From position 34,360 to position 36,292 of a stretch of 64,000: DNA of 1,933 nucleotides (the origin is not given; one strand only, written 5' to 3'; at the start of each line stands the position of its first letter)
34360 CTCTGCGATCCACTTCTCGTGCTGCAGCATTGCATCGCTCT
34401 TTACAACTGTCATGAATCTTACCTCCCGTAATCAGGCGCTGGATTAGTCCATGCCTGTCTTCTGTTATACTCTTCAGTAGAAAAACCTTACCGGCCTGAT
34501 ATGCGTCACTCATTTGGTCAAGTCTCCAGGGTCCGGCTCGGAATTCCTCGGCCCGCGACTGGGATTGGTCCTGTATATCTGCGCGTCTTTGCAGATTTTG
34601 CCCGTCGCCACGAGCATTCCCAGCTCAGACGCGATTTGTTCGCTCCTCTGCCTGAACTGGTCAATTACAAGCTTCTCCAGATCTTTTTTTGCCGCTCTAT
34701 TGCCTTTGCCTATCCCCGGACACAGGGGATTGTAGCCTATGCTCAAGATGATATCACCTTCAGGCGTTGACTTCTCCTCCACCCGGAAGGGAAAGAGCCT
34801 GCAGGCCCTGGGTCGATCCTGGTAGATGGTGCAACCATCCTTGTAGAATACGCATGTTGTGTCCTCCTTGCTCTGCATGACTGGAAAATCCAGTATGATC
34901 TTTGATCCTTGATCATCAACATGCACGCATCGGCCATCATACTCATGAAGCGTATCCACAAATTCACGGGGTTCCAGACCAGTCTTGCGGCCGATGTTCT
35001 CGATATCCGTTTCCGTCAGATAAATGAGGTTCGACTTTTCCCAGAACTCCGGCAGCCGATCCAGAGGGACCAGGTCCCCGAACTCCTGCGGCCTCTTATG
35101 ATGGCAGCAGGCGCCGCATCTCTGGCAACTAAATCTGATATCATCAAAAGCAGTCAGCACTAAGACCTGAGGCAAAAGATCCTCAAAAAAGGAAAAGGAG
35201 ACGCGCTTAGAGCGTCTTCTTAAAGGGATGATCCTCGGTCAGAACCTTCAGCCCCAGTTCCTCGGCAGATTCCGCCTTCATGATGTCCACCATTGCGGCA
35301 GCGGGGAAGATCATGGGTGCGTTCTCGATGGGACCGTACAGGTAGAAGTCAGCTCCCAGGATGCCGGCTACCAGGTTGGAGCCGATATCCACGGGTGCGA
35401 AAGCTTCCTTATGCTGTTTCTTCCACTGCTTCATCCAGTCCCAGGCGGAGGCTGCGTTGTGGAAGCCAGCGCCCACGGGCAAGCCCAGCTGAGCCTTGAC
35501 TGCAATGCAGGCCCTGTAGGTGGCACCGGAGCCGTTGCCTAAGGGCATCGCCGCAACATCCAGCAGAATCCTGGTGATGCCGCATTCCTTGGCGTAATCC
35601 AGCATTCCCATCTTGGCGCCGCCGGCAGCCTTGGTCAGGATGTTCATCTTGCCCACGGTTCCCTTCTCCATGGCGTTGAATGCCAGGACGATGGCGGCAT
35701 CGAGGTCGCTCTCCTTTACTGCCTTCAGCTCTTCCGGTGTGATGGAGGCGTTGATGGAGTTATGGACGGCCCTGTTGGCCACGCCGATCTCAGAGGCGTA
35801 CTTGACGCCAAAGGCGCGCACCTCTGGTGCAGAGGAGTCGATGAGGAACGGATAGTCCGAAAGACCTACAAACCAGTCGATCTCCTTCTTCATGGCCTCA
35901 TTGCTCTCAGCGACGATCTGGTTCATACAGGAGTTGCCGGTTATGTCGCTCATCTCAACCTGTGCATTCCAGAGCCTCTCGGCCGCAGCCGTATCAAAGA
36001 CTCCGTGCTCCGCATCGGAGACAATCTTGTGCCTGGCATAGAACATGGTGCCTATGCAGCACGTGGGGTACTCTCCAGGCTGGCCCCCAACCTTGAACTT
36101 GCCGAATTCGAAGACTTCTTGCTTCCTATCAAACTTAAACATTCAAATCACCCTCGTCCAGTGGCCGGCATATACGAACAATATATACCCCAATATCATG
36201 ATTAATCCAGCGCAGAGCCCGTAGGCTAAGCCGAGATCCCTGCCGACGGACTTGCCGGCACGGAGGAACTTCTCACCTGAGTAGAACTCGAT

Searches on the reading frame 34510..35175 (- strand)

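Call 19: search_protein_families(library=pfam, proteins=[window:34510-35175:-])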
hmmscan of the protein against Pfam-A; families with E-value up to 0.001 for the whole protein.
window:34510-35175:- (221 aa): 1 family
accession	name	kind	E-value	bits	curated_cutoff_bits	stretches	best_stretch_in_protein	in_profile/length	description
PF03692.20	CxxCxxCC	-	3e-12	47.5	23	1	17-134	2-76/85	Putative zinc- or iron-chelating domain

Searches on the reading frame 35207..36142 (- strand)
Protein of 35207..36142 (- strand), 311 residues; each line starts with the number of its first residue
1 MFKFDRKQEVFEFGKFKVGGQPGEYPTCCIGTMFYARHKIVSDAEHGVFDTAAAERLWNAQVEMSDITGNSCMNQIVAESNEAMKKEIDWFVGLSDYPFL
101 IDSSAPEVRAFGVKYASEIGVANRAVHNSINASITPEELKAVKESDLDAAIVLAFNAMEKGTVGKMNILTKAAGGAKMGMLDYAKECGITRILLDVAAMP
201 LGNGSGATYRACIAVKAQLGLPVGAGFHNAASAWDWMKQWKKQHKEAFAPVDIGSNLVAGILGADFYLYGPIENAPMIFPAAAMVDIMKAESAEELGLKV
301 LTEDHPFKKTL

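Call 19: search_protein_families(library=pfam, proteins=[window:35207-36142:-])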
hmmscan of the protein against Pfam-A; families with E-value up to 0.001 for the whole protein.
window:35207-36142:- (311 aa): 1 family
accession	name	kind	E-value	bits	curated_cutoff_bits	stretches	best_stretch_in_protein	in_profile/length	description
PF02007.24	MtrH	-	7.2e-124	413.2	22.8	1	6-299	1-297/299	Tetrahydromethanopterin S-methyltransferase MtrH subunit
